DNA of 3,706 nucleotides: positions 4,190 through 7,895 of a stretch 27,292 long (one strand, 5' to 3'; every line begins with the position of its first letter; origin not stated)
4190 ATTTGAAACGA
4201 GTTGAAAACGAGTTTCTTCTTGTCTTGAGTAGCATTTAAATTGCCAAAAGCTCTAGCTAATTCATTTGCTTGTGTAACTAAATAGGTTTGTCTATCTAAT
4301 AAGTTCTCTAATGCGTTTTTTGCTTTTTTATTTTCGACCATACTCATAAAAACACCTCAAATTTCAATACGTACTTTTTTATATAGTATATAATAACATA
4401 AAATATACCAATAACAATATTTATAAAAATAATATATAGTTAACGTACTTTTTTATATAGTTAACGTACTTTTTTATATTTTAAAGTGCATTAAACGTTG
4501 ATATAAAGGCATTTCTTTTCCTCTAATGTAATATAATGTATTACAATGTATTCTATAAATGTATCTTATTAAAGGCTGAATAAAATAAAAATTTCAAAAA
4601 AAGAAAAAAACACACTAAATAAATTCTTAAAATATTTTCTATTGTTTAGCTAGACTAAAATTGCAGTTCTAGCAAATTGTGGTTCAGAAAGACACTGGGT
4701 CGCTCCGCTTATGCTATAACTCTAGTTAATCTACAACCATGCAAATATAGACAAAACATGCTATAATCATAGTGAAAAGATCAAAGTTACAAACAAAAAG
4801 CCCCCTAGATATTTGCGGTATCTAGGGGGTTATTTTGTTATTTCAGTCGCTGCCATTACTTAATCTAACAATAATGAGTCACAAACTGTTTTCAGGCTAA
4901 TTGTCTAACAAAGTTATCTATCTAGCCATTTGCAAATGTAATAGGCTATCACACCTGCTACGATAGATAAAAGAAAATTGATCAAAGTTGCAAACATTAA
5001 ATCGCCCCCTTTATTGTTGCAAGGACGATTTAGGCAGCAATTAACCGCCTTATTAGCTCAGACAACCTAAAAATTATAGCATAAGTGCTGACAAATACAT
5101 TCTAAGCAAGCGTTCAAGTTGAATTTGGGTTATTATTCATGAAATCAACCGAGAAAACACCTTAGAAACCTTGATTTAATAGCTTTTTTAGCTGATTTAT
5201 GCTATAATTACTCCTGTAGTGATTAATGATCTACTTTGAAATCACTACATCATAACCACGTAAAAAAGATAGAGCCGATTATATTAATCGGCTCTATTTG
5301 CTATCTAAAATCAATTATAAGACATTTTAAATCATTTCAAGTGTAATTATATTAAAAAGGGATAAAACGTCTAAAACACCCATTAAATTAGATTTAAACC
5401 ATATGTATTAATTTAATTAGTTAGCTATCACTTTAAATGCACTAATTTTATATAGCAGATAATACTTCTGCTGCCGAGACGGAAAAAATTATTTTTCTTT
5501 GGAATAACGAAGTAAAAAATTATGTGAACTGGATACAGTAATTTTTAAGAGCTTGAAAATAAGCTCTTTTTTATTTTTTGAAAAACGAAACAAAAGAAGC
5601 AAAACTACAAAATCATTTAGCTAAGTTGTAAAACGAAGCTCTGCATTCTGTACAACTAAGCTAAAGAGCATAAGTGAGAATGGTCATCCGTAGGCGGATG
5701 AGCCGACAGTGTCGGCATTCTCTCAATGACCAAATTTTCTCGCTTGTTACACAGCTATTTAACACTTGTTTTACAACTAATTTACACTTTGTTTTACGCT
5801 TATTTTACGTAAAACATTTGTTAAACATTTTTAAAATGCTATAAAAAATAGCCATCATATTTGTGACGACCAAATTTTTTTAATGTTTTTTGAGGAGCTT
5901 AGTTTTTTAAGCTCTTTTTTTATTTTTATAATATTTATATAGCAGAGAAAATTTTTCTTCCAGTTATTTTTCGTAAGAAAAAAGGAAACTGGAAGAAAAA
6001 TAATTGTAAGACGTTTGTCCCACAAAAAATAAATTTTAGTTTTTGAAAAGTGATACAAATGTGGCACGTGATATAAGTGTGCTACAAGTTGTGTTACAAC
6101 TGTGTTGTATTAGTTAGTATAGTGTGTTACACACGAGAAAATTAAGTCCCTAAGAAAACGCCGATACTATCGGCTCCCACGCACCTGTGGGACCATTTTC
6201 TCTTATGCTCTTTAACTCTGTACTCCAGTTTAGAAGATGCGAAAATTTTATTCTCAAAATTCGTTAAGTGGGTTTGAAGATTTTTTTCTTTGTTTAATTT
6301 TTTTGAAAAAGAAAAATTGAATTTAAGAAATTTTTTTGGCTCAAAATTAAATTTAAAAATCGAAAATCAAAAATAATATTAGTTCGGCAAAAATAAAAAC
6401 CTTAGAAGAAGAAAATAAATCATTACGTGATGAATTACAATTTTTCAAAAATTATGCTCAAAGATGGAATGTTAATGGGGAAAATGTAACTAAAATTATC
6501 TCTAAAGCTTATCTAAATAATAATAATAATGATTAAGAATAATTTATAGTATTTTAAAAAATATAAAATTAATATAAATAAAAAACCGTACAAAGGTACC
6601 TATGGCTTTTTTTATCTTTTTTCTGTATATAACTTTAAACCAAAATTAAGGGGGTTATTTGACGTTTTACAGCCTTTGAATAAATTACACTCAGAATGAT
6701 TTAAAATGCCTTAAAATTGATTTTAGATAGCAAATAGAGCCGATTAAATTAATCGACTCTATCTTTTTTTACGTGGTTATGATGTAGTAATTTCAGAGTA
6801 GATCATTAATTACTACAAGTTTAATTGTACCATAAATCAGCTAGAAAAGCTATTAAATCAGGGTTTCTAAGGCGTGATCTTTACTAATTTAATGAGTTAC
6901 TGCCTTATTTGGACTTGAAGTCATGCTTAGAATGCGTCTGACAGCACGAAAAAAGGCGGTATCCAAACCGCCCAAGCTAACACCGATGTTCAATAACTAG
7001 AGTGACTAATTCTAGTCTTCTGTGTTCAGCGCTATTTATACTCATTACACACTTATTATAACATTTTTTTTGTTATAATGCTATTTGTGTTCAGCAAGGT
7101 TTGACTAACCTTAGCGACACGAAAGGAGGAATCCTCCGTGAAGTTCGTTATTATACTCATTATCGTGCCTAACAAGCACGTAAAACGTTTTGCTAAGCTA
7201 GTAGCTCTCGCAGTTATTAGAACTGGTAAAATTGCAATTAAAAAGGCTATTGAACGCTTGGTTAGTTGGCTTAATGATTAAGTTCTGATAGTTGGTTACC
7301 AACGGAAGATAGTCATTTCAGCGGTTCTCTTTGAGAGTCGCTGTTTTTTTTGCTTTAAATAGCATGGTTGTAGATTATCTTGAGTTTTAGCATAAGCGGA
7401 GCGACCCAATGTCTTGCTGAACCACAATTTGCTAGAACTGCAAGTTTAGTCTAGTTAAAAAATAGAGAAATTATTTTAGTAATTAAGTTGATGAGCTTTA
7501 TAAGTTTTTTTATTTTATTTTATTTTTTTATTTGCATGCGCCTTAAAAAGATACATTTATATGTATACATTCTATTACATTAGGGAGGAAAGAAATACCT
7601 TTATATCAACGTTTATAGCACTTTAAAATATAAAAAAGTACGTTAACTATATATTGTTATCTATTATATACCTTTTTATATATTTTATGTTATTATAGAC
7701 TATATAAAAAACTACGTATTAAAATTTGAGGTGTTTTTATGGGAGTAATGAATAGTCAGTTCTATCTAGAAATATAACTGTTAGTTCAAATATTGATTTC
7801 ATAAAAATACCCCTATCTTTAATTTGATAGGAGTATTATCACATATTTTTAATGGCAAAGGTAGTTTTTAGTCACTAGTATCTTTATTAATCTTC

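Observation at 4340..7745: ~3.4-kb region bounded by ~400-bp inverted arms, each a truncated copy of repeat B plus Rep_trans promoter/5' end joined to the same 21-bp-repeat/SD junction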

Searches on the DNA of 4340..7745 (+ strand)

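Call 6: search_dna_similar(query=window:4340-7745:+, collection=plasmids, mode=near, max_rows=30)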
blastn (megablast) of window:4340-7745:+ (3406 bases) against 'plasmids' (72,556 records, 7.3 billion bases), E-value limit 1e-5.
Records with a match: 32; places in all: 79; records where one place covers at least 80% of the query: 1.
Best place of each record, by identity: >=99% 5; 95-99% 17; 90-95% 6; 80-90% 4.
By first word of the organism name: Ligilactobacillus 32.
By predicted mobility (MOB-suite, as given by PLSDB): non-mobilizable 17; mobilizable 15.
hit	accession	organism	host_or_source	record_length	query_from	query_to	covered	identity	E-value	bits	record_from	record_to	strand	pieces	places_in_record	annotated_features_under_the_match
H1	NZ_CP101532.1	Ligilactobacillus salivarius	Xinyang black-feather laying hens,mixed ...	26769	1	3406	100%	99.5%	0e+0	6206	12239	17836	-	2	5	RNA-guided endonuclease TnpB family protein | tnpA: IS200/IS605 family transposase | hypothetical protein (x3)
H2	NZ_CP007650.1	Ligilactobacillus salivarius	swine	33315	1115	3406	67%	99.4%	0e+0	4154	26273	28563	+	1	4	hypothetical protein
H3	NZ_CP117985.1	Ligilactobacillus salivarius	cell culture,raw chicken meat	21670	1115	3406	67%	99.4%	0e+0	4154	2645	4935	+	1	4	none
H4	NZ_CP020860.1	Ligilactobacillus salivarius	piglet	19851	1118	3406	67%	99.4%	0e+0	4148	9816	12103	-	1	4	hypothetical protein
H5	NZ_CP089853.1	Ligilactobacillus salivarius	Pig,faecal sample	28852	1307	3406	60%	97.1%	0e+0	3467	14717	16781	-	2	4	hypothetical protein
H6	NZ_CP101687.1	Ligilactobacillus salivarius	Yunnan Silkie Chicken,Pure culture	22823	1320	3406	60%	97.0%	0e+0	3433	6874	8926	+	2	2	none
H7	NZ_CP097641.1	Ligilactobacillus salivarius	Sinocyclocheilus grahami,Pure ...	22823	1320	3406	60%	96.2%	0e+0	3344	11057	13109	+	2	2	none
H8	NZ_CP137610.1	Ligilactobacillus salivarius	cell culture,the intestine of a broiler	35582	97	1987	54%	94.5%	0e+0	2847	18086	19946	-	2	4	hypothetical protein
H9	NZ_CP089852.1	Ligilactobacillus salivarius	Pig,faecal sample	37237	1324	2536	36%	98.4%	0e+0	2134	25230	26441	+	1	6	none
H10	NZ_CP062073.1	Ligilactobacillus salivarius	swine,cell culture,feces,feces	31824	2422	3406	29%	99.9%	0e+0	1814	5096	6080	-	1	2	hypothetical protein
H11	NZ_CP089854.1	Ligilactobacillus salivarius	Pig,faecal sample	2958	1118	2035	27%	98.6%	0e+0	1624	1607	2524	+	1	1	protein rep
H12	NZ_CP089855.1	Ligilactobacillus salivarius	Pig,faecal sample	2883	1118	1966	24%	92.5%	1e-171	1146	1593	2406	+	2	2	protein rep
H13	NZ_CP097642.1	Ligilactobacillus salivarius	Sinocyclocheilus grahami,Pure ...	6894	2027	2621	17%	91.7%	0e+0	821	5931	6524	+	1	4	hypothetical protein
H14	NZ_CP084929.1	Ligilactobacillus salivarius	Homo sapiens,mixed culture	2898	1118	2035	12%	94.6%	2e-105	659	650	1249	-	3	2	protein rep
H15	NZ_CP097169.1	Ligilactobacillus salivarius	Homo sapiens,single cell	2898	1118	2035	12%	94.6%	2e-105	659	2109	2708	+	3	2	protein rep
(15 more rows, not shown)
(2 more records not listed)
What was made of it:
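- The lineage switch falls inside a repeat that occurs on many L. salivarius replicons, including small plasmids and megaplasmids (call 6).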

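Call 8: get_annotated_region(hit=H1, flank=6000)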
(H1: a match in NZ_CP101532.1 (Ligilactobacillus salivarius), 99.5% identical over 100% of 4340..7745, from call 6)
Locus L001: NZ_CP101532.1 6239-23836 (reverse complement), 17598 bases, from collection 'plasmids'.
description: Ligilactobacillus salivarius strain SNK-6 plasmid p2, complete sequence
organism: Ligilactobacillus salivarius (NCBI taxid 1624)
taxonomy: Bacteria; Bacillota; Bacilli; Lactobacillales; Lactobacillaceae; Ligilactobacillus; Ligilactobacillus salivarius
host: -; source: Xinyang black-feather laying hens,mixed culture,ileum; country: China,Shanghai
typing (MOB-suite, as given by PLSDB): mobilizable; replicon rep_cluster_1118,rep_cluster_530; relaxase MOBV
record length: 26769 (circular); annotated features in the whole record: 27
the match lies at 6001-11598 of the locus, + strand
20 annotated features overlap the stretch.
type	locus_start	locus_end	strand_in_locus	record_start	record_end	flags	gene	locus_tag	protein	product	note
predicted_resistance_gene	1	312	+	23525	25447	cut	tet(M)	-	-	tetracycline resistance ribosomal protection protein Tet(M)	predicted by amrfinderplus; class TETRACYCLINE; identity 99.38%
predicted_resistance_gene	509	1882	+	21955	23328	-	tet(L)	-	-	tetracycline efflux MFS transporter Tet(L)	predicted by amrfinderplus; class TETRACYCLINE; identity 98.69%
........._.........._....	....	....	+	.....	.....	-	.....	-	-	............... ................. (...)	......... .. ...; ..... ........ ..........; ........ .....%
predicted_resistance_gene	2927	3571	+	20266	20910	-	catA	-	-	type A-8 chloramphenicol O-acetyltransferase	predicted by amrfinderplus; class PHENICOL; identity 97.21%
CDS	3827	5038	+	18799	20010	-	mobV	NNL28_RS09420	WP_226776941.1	MobV family relaxase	GO:0006310 - DNA recombination [Evidence IEA]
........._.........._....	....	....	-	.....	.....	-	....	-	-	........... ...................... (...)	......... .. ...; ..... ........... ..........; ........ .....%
predicted_resistance_gene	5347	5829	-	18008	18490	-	lnu(A)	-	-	lincosamide nucleotidyltransferase Lnu(A)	predicted by amrfinderplus; class LINCOSAMIDE; identity 100.0%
CDS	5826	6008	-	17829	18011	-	-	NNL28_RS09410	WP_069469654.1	hypothetical protein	-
CDS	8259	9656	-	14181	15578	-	-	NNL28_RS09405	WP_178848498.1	RNA-guided endonuclease TnpB family protein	-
CDS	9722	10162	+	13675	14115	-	tnpA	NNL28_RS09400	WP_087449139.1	IS200/IS605 family transposase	-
CDS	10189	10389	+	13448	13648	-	-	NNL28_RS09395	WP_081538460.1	hypothetical protein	-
CDS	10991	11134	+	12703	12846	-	-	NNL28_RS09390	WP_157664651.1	hypothetical protein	-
CDS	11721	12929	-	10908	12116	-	-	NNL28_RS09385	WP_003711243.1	RepB family plasmid replication initiator protein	GO:0006270 - DNA replication initiation [Evidence IEA]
CDS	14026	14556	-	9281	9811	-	-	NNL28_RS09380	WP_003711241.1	PBECR4 domain-containing protein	-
CDS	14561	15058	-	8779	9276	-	-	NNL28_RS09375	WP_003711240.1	hypothetical protein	-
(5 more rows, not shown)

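Call 9: get_annotated_region(hit=H2, flank=5000)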
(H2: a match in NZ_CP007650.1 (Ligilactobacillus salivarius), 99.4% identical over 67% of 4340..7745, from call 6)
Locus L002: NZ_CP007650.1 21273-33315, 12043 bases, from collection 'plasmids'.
description: Ligilactobacillus salivarius strain JCM1046 plasmid pCTN1046, complete sequence
organism: Ligilactobacillus salivarius (NCBI taxid 1624)
taxonomy: Bacteria; Bacillota; Bacilli; Lactobacillales; Lactobacillaceae; Ligilactobacillus; Ligilactobacillus salivarius
host: -; source: swine; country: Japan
typing (MOB-suite, as given by PLSDB): mobilizable; replicon rep_cluster_530; relaxase MOBT
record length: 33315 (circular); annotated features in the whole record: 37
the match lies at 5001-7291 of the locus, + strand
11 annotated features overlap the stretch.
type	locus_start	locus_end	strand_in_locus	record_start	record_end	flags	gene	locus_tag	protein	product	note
CDS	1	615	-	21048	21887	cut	-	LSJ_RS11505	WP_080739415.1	LysM peptidoglycan-binding domain-containing protein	-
CDS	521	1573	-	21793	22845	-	-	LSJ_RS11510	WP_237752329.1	replication initiation factor domain-containing protein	GO:0006270 - DNA replication initiation [Evidence IEA]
CDS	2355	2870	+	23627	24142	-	-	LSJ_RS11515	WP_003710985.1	hypothetical protein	-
CDS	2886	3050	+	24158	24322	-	-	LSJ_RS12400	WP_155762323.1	hypothetical protein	-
CDS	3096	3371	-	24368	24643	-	-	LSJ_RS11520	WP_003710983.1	hypothetical protein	-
CDS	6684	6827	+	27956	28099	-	-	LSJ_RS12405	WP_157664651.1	hypothetical protein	-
CDS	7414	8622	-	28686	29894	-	-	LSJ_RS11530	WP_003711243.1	RepB family plasmid replication initiator protein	GO:0006270 - DNA replication initiation [Evidence IEA]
CDS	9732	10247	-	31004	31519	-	-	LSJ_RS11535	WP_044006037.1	PBECR4 domain-containing protein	-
CDS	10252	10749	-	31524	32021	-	-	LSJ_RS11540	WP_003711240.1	hypothetical protein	-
CDS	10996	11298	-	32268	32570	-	-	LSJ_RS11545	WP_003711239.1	hypothetical protein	-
CDS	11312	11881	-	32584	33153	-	-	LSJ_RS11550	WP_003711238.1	recombinase family protein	GO:0006310 - DNA recombination [Evidence IEA]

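Call 13: get_annotated_region(hit=H8, flank=5000)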
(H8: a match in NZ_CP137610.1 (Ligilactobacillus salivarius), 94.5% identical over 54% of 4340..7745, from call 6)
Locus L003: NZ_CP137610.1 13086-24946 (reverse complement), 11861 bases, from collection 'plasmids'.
description: Ligilactobacillus salivarius strain C2-1 plasmid p2, complete sequence
organism: Ligilactobacillus salivarius (NCBI taxid 1624)
taxonomy: Bacteria; Bacillota; Bacilli; Lactobacillales; Lactobacillaceae; Ligilactobacillus; Ligilactobacillus salivarius
host: -; source: cell culture,the intestine of a broiler; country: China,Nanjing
typing (MOB-suite, as given by PLSDB): non-mobilizable; replicon rep_cluster_185
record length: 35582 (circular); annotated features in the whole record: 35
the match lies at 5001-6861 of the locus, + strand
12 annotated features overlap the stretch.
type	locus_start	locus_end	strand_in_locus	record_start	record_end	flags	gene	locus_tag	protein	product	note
CDS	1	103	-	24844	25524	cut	-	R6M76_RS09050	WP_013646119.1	IS6-like element IS1216 family transposase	GO:0006313 - DNA transposition [Evidence IEA]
predicted_resistance_gene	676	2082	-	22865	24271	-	fexB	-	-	chloramphenicol/florfenicol efflux MFS transporter FexB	predicted by amrfinderplus; class PHENICOL; identity 99.57%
CDS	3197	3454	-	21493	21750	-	-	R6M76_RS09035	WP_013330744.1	transposase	GO:0006313 - DNA transposition [Evidence IEA]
CDS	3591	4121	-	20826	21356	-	-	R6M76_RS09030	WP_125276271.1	hypothetical protein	-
CDS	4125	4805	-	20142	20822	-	-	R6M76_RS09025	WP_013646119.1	IS6-like element IS1216 family transposase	GO:0006313 - DNA transposition [Evidence IEA]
CDS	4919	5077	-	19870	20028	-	-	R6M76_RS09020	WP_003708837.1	hypothetical protein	-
CDS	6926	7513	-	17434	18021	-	-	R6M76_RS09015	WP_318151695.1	recombinase family protein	GO:0006310 - DNA recombination [Evidence IEA]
CDS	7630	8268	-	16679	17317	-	-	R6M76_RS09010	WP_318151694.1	TetR/AcrR family transcriptional regulator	GO:0006355 - regulation of DNA-templated transcription [Evidence IEA]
CDS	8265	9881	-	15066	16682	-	-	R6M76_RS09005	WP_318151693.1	ABC transporter permease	-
CDS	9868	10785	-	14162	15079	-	-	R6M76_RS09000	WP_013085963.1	ABC transporter ATP-binding protein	-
CDS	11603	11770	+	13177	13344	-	-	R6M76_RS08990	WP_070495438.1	protein rep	GO:0006260 - DNA replication [Evidence IEA]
CDS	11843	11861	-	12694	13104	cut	-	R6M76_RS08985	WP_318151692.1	rRNA adenine N-6-methyltransferase family protein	-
